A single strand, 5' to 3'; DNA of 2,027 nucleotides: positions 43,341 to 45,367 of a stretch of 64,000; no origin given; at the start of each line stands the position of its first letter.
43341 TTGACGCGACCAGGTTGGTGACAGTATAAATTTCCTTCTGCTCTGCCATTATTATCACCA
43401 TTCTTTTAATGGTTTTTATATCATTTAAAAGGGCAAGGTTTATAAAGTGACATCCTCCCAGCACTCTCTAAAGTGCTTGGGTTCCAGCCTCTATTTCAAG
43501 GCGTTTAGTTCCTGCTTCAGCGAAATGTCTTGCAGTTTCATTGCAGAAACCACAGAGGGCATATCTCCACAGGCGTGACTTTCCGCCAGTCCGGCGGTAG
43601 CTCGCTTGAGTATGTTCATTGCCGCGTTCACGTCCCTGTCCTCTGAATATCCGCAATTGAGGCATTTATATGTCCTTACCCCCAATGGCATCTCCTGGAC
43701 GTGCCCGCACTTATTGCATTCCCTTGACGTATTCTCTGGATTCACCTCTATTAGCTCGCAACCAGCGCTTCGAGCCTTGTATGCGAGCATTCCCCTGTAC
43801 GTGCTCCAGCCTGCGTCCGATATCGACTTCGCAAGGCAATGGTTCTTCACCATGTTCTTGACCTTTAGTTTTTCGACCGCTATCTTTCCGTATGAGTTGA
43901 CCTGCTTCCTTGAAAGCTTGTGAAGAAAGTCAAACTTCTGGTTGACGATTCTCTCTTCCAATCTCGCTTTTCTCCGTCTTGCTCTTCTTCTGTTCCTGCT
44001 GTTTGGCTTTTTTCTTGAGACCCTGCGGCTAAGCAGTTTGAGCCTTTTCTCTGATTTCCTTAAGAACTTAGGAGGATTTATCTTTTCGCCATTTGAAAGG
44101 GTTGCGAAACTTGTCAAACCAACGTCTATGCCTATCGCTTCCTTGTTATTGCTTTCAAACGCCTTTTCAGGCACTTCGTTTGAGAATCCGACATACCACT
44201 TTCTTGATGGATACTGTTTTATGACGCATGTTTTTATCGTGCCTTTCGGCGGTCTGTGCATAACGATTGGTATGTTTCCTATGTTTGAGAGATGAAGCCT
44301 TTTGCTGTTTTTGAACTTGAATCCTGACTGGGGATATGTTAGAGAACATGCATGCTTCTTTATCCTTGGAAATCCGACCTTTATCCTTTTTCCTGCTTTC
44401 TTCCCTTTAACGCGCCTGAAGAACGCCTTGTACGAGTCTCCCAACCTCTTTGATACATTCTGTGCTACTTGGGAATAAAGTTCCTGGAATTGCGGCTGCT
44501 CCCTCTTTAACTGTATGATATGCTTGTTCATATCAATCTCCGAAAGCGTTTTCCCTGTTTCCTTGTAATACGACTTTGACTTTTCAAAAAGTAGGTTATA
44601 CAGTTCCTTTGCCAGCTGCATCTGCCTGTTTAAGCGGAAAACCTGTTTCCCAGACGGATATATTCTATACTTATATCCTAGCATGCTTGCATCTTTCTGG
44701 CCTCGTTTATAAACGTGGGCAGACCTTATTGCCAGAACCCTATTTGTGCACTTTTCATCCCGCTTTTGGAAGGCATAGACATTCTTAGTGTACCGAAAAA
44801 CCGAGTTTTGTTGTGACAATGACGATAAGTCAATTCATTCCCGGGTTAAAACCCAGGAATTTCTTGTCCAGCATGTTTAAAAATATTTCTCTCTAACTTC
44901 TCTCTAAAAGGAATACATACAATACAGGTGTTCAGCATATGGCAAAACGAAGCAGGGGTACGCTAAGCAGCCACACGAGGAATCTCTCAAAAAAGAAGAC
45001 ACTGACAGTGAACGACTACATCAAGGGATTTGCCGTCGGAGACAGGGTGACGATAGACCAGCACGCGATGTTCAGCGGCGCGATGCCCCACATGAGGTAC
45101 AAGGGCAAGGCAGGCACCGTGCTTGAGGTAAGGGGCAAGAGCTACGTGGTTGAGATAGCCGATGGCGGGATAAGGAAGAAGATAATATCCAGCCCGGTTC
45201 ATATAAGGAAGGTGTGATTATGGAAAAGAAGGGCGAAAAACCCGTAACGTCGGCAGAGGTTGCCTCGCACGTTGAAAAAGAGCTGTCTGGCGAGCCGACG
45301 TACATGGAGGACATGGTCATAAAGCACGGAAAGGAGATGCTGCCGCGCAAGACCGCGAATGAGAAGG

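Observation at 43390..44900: Solo TnpB (IS200/IS605-type) inserted between tbp and rpl21e, with a hairpin right after the tnpB stop that may belong to its omega-RNA/right end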

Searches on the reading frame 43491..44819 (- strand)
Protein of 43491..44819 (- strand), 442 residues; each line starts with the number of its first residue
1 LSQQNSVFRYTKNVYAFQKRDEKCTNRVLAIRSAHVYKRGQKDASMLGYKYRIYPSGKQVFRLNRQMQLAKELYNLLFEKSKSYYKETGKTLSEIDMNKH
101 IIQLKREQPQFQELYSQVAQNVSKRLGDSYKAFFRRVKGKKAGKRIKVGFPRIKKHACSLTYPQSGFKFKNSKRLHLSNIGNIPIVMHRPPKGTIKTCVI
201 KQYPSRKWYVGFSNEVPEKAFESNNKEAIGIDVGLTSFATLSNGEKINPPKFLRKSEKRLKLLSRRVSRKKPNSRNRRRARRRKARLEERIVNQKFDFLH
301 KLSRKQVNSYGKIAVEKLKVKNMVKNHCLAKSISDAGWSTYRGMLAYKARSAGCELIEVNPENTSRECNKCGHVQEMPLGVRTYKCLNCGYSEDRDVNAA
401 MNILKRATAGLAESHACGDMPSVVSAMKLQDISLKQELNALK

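Call 3: search_protein_families(library=pfam, proteins=[window:43491-44819:-])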
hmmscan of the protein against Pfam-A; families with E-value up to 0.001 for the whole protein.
window:43491-44819:- (442 aa): 3 families
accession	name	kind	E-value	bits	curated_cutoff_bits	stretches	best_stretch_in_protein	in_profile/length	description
PF01385.25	OrfB_IS605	-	1.3e-26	93.6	30.5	1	215-326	5-119/120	Probable transposase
PF07282.18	Cas12f1-like_TNB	-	5.9e-24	84.4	26.3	1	338-403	1-60/60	Cas12f1-like, TNB domain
PF12323.14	HTH_OrfB_IS605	-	5.3e-06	26.3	21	1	47-90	4-47/47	Helix-turn-helix domain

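Call 9: find_homologous_proteins(query=window:43494-44684:-)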
Query seq(397 aa) (397 aa): 7413 proteins with E <= 0.001 among 8000 candidates; the best 120 are listed.
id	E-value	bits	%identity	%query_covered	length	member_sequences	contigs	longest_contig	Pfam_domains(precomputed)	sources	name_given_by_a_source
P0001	3.2e-262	887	100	100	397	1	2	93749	PF12323.15,PF01385.26,PF07282.19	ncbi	-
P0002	2.1e-205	700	80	100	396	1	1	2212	PF12323.15,PF01385.26,PF07282.19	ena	-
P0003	1.9e-180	618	71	99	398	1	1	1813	PF01385.26,PF07282.19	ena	-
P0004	1.5e-178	612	69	99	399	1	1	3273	PF12323.15,PF01385.26,PF07282.19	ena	-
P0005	4.4e-175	600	67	100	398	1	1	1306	PF12323.15,PF01385.26,PF07282.19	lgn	-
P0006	5.4e-172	590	66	99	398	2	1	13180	PF12323.15,PF01385.26,PF07282.19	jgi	-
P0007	1.1e-171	589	68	99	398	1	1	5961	PF12323.15,PF01385.26,PF07282.19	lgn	-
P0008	2.9e-170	584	66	99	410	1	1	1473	PF12323.15,PF01385.26,PF07282.19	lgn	-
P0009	7.1e-170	583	66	99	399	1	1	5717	PF12323.15,PF01385.26,PF07282.19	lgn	-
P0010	5.3e-168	577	65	99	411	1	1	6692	PF12323.15,PF01385.26,PF07282.19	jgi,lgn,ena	-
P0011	7.7e-168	576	65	99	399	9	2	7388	PF12323.15,PF01385.26,PF07282.19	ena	-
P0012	7.9e-166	570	64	100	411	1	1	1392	PF12323.15,PF01385.26,PF07282.19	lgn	-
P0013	2.6e-165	568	64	99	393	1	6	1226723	PF12323.15,PF01385.26,PF07282.19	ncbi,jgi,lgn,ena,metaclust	metaclust:\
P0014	1.1e-163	563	64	100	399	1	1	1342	PF12323.15,PF01385.26,PF07282.19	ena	-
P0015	3.5e-163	561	63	100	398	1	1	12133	PF12323.15,PF01385.26,PF07282.19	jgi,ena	-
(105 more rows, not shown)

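Call 10: find_encoding_contigs(protein=P0001, flank=10000, max_places=6)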
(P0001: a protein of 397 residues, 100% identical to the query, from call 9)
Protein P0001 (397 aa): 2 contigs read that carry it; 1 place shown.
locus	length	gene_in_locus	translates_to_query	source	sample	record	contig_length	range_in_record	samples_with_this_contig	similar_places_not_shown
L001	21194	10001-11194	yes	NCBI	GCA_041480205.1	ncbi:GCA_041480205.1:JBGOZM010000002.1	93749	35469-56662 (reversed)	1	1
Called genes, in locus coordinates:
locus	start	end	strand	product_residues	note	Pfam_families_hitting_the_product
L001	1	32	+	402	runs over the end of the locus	PF13646:HEAT_2 (weak)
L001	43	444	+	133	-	PF12172:zf-ChsH2, PF01796:OB_ChsH2_C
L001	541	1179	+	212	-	PF01936:NYN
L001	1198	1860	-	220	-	PF12796:Ank_2 (weak), PF12796:Ank_2, PF13637:Ank_4, PF00023:Ank (weak), PF13857:Ank_5 (weak), PF12796:Ank_2, PF00023:Ank (weak), PF13637:Ank_4 (weak), +3 more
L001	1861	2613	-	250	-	PF12796:Ank_2, PF12796:Ank_2, PF13637:Ank_4, PF00023:Ank, PF12796:Ank_2, PF00023:Ank, PF13637:Ank_4, PF12796:Ank_2, +5 more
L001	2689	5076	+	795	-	PF03104:DNA_pol_B_exo1, PF10108:DNA_pol_B_exo2, PF00136:DNA_pol_B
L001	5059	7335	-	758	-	PF02463:SMC_N, PF13304:AAA_21 (faint), PF13476:AAA_23, PF13555:AAA_29 (faint)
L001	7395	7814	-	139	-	PF12796:Ank_2, PF00023:Ank, PF13606:Ank_3 (weak), PF13637:Ank_4 (weak)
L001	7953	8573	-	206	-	PF12796:Ank_2, PF13637:Ank_4 (weak), PF13857:Ank_5, PF00023:Ank, PF13637:Ank_4 (weak), PF13857:Ank_5 (weak), PF12796:Ank_2, PF13637:Ank_4, +4 more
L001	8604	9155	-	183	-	PF04919:DUF655, PF14579:HHH_6 (faint)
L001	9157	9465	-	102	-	-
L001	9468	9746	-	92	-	PF01157:Ribosomal_L21e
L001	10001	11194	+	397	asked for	PF12323:HTH_OrfB_IS605 (weak), PF01385:OrfB_IS605, PF07282:Cas12f1-like_TNB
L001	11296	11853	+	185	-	PF00352:TBP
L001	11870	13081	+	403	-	PF03463:eRF1_1, PF18859:acVLRF1 (faint), PF18854:baeRF_family10, PF03464:eRF1_2, PF03465:eRF1_3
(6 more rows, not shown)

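Call 12: find_related_loci(query=A1, collection=genome_contigs, flank=3000)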
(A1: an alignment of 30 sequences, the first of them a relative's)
Query A1 (397 aa) in genome_contigs; peptide patterns used: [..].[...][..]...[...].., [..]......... (x = any residue, [..] = any of these).
599 stretches matched a pattern (row limit reached: there are more); 564 encode a relative of the query (tblastn E <= 1e-3); the best 80 are kept; 80 distinct loci.
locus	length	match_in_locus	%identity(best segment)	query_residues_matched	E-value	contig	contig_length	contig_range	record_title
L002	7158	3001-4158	46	3-378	2e-98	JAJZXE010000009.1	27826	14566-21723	MAG: Nanoarchaeota archaeon isolate TL1-3.bin47 NODE_1264_length_27826_cov_5.180584, whole genome shotgun sequence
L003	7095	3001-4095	46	1-378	3e-98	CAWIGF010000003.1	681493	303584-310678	MAG: uncultured Candidatus Woesearchaeota archaeon isolate MFD03726.bin.1.7 genome assembly, contig: contig_99960, whole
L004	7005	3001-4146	46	1-362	4e-96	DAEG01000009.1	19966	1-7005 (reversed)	MAG TPA_asm: Euryarchaeota archaeon UBA287 UBA287_contig_71322, whole genome shotgun sequence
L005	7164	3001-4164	45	4-383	3e-91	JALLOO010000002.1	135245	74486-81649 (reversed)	Patescibacteria group bacterium AH-259-L05 AH-259-L05_NODE_2, whole genome shotgun sequence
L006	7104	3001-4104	42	4-373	9e-86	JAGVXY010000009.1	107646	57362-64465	Candidatus Woesearchaeota archaeon isolate RIFOXYB1_FULL_34_13 rifoxyb1_full_scaffold_126, whole genome shotgun sequence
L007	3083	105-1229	46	1-381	2e-87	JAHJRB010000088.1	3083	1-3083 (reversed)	MAG: Nanoarchaeota archaeon isolate OS_PC_MetaG.mb.127 OS_PC_MetaG.mb.127_k141_386576, whole genome shotgun sequence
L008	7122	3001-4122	43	4-376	1e-84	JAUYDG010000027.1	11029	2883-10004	MAG: Nanoarchaeota archaeon isolate C20_metabat.bin.16 C20_k141_803388, whole genome shotgun sequence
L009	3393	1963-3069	43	4-375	8e-84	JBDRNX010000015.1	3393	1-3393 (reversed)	MAG: archaeon isolate MEGAHIT-group-1.920 k141_11722294, whole genome shotgun sequence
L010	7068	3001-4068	42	4-362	3e-81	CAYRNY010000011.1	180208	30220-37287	MAG TPA_asm: uncultured Anaerolineaceae bacterium isolate SRP141376_co2_369 genome assembly, contig: NODE_134_length_180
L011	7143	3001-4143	40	3-370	5e-81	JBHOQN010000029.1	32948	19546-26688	MAG: Ktedonobacteraceae bacterium isolate A0_13 coassembly_Ak141_423988, whole genome shotgun sequence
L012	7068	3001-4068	42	4-362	2e-79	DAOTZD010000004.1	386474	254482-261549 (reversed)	MAG TPA_asm: Anaerolineae bacterium isolate H39_480 k131_1499055, whole genome shotgun sequence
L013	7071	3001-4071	45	1-362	2e-86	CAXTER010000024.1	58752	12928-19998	MAG TPA_asm: uncultured Armatimonadales bacterium isolate private_T1868_metawrap_bin.4 genome assembly, contig: private_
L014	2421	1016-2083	42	4-362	3e-81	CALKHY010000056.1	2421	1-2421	MAG TPA_asm: uncultured Candidatus Saccharibacteria bacterium isolate SRR4028141_bin.49_CONCOCT_v1.1_MAG genome assembly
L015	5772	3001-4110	39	3-359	5e-79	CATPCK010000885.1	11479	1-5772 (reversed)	MAG: uncultured Ktedonobacteraceae bacterium isolate S106_Bin_5 genome assembly, contig: S106_000000036108, whole genome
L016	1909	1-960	47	67-376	2e-82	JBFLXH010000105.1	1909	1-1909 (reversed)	MAG: Bacillota bacterium isolate MAG053 MAG053_105, whole genome shotgun sequence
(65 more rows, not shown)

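Call 13: find_encoding_contigs(protein=P0002, flank=3000, max_places=4)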
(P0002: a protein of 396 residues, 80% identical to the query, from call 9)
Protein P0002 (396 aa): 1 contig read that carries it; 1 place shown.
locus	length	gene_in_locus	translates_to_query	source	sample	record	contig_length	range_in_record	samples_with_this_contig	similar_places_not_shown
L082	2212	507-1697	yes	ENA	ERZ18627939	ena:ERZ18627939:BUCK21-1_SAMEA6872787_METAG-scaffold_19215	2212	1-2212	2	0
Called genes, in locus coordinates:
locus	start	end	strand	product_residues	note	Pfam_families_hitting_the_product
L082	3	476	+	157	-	?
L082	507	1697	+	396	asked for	PF12323:HTH_OrfB_IS605 (weak), PF01385:OrfB_IS605, PF07282:Cas12f1-like_TNB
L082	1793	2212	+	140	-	?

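Call 14: find_encoding_contigs(protein=P0006, flank=3000, max_places=4)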
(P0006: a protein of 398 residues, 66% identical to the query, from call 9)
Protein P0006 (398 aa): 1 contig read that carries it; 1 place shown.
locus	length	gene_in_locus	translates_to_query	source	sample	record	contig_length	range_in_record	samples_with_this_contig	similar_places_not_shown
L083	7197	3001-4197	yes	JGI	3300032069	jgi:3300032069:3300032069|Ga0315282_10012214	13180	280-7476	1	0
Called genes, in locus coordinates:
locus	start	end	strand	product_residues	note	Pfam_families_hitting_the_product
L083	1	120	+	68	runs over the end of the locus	-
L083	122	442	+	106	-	-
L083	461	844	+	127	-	-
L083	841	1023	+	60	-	-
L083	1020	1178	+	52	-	-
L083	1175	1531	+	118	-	-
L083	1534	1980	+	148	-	-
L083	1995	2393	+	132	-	-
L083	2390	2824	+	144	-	-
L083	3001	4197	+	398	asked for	PF12323:HTH_OrfB_IS605, PF01385:OrfB_IS605, PF07282:Cas12f1-like_TNB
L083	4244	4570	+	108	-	-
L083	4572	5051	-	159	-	-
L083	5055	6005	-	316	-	-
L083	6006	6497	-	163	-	-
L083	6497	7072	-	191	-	-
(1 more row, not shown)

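Call 15: find_encoding_contigs(protein=P0013, flank=3000, max_places=10)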
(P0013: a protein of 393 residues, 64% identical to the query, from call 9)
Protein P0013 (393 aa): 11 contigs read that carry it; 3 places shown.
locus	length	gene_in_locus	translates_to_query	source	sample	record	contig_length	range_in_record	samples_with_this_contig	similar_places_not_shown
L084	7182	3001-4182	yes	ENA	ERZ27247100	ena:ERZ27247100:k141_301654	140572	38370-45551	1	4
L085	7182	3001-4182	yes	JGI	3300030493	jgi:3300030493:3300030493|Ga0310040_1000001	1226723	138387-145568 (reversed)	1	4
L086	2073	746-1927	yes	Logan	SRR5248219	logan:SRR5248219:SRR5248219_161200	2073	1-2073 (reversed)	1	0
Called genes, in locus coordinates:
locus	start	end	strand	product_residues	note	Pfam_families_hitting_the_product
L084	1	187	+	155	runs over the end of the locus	PF00383:dCMP_cyt_deam_1, PF14437:MafB19-deam, PF14439:Bd3614-deam (weak)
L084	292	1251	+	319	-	PF00535:Glycos_transf_2, PF13641:Glyco_tranf_2_3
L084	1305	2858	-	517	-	PF03901:Glyco_transf_22 (faint), PF13231:PMT_2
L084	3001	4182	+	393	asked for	PF12323:HTH_OrfB_IS605, PF01385:OrfB_IS605, PF07282:Cas12f1-like_TNB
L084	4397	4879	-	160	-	-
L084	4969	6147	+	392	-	PF01926:MMR_HSR1, PF02421:FeoB_N (weak), PF08438:YGR210-like_G4, PF02824:TGS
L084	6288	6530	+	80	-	PF00462:Glutaredoxin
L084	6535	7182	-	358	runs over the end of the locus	PF00931:NB-ARC (faint), PF01637:ATPase_2, PF07693:KAP_NTPase (weak), PF13191:AAA_16, PF00004:AAA, PF07728:AAA_5 (faint), PF13401:AAA_22, PF22703:Cdc6_lid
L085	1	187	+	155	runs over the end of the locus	PF00383:dCMP_cyt_deam_1, PF14437:MafB19-deam, PF14439:Bd3614-deam (weak)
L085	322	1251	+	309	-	PF00535:Glycos_transf_2, PF13641:Glyco_tranf_2_3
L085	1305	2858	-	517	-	PF03901:Glyco_transf_22 (faint), PF13231:PMT_2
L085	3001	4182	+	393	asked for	PF12323:HTH_OrfB_IS605, PF01385:OrfB_IS605, PF07282:Cas12f1-like_TNB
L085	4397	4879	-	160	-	-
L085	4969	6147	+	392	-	PF01926:MMR_HSR1, PF02421:FeoB_N (weak), PF08438:YGR210-like_G4, PF02824:TGS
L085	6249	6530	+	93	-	PF00462:Glutaredoxin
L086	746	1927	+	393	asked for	PF12323:HTH_OrfB_IS605, PF01385:OrfB_IS605, PF07282:Cas12f1-like_TNB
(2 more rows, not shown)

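Call 21: find_related_loci(query=A1, collection=metagenome_contigs, flank=1500)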
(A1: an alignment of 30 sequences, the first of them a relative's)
Query A1 (397 aa) in metagenome_contigs; peptide patterns used: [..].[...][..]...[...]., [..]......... (x = any residue, [..] = any of these).
600 stretches matched a pattern (row limit reached: there are more); 587 encode a relative of the query (tblastn E <= 1e-3); the best 80 are kept; 80 distinct loci.
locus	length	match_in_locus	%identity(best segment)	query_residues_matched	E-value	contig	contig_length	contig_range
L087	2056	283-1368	51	4-367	6e-122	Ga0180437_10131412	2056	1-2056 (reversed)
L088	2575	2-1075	51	8-367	9e-115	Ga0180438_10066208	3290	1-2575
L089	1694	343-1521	48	2-396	1e-119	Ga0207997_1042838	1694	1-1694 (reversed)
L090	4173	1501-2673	50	4-391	4e-111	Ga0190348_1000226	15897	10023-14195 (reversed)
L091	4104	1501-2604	49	2-379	3e-111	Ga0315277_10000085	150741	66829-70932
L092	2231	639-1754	48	2-378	5e-113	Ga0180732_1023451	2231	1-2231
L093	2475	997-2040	48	4-360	3e-111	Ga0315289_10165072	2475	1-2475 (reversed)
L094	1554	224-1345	47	4-385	9e-114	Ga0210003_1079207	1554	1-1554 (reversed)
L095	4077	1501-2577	50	2-372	5e-105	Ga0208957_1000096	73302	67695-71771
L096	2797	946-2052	48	4-382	2e-107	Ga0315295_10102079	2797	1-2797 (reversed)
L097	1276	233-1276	49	4-356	3e-112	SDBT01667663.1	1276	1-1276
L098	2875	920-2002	48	4-372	7e-105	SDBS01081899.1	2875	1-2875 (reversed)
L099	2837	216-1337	49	4-374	2e-100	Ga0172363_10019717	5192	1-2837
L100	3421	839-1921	47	4-374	8e-101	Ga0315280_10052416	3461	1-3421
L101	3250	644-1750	47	4-378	4e-99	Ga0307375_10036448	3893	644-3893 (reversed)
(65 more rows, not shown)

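Call 42: search_solved_structures(query=P0001, max_evalue=0.001)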
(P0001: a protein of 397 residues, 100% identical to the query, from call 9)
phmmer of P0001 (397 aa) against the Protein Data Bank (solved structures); distinct sequences matched with E-value up to 0.001: 24.
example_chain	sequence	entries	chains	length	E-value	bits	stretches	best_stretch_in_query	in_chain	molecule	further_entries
9yyg_A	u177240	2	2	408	7.8e-59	202.8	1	5-367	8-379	AI-designed RNA-guided nuclease | AI-generated RNA-guided nuclease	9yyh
8bf8_A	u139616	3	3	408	2.7e-51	178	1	5-367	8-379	RNA-guided DNA endonuclease TnpB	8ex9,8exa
8h1j_A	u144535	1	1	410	2.7e-51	178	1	5-367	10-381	RNA-guided DNA endonuclease TnpB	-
9jfq_A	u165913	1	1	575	3.2e-25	92.2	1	229-363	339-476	LaTranC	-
9jfo_A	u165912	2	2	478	3.2e-25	92.2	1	229-362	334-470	LaTranC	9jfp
8iaz_A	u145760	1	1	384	5.4e-23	84.9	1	3-361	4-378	Transposase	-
9b0l_P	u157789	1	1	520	3.6e-20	75.6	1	148-361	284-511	TnpB-like protein L79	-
9j09_A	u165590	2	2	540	1.1e-15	60.8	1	117-375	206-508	Transposase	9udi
8j1j_A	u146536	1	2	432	2e-13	53.4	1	157-359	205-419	Transposase IS605 OrfB C-terminal domain-containing protein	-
8j3r_A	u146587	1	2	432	8.6e-13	51.3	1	154-359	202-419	Transposase IS605 OrfB C-terminal domain-containing protein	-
8j12_A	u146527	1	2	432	1.3e-12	50.7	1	156-359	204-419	Transposase IS605 OrfB C-terminal domain-containing protein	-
7wju_A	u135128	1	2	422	5.7e-12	48.6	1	159-359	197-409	OrfB_Zn_ribbon domain-containing protein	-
8dzj_A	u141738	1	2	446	6.6e-12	48.4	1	159-359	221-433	OrfB_Zn_ribbon domain-containing protein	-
8hr5_A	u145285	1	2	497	1e-09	41.2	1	121-359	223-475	Transposase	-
9nzq_A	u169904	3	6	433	1.2e-08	37.7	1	284-361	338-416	Cas12f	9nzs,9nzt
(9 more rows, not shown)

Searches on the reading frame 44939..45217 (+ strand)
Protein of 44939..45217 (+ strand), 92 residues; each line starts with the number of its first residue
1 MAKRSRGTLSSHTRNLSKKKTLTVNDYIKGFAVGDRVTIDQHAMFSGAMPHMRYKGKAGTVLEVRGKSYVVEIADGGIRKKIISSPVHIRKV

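Call 3: search_protein_families(library=pfam, proteins=[window:44939-45217:+])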
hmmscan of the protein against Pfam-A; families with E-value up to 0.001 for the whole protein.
window:44939-45217:+ (92 aa): 1 family
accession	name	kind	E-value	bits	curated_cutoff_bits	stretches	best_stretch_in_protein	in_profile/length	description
PF01157.24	Ribosomal_L21e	-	2.9e-17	62.8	27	1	6-91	9-98/101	Ribosomal protein L21e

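Call 51: find_encoding_contigs(protein=window:44939-45217:+, flank=2500, max_places=10)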
Protein window:44939-45217:+ (92 aa): 5 contigs read that carry it; 4 places shown.
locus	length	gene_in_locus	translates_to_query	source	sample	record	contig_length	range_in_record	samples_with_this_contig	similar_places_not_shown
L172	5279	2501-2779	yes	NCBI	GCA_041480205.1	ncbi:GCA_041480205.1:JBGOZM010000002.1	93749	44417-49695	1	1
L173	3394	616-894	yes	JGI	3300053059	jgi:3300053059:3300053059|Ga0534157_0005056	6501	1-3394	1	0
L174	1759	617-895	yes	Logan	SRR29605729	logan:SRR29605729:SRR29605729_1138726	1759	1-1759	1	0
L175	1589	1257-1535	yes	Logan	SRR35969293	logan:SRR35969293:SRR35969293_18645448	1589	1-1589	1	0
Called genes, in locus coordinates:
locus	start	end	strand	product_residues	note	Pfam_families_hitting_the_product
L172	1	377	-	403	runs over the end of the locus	PF03463:eRF1_1, PF18859:acVLRF1 (faint), PF18854:baeRF_family10, PF03464:eRF1_2, PF03465:eRF1_3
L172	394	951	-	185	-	PF00352:TBP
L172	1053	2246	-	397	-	PF12323:HTH_OrfB_IS605 (weak), PF01385:OrfB_IS605, PF07282:Cas12f1-like_TNB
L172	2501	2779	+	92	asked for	PF01157:Ribosomal_L21e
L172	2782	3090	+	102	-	-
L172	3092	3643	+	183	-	PF04919:DUF655, PF14579:HHH_6 (faint)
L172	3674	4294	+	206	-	PF12796:Ank_2, PF13637:Ank_4 (weak), PF13857:Ank_5, PF00023:Ank, PF13637:Ank_4 (weak), PF13857:Ank_5 (weak), PF12796:Ank_2, PF13637:Ank_4, +4 more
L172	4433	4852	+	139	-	PF12796:Ank_2, PF00023:Ank, PF13606:Ank_3 (weak), PF13637:Ank_4 (weak)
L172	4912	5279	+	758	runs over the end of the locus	PF02463:SMC_N, PF13304:AAA_21 (faint), PF13476:AAA_23, PF13555:AAA_29 (faint)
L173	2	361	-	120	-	?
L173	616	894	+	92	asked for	PF01157:Ribosomal_L21e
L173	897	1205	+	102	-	-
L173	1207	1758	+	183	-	PF04919:DUF655, PF14579:HHH_6 (faint)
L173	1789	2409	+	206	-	PF12796:Ank_2, PF13637:Ank_4 (weak), PF13857:Ank_5, PF00023:Ank, PF13637:Ank_4 (weak), PF13857:Ank_5 (weak), PF12796:Ank_2, PF13637:Ank_4, +4 more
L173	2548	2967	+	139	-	PF12796:Ank_2, PF00023:Ank, PF13606:Ank_3 (weak), PF13637:Ank_4 (weak)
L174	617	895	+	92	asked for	PF01157:Ribosomal_L21e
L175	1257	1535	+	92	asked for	PF01157:Ribosomal_L21e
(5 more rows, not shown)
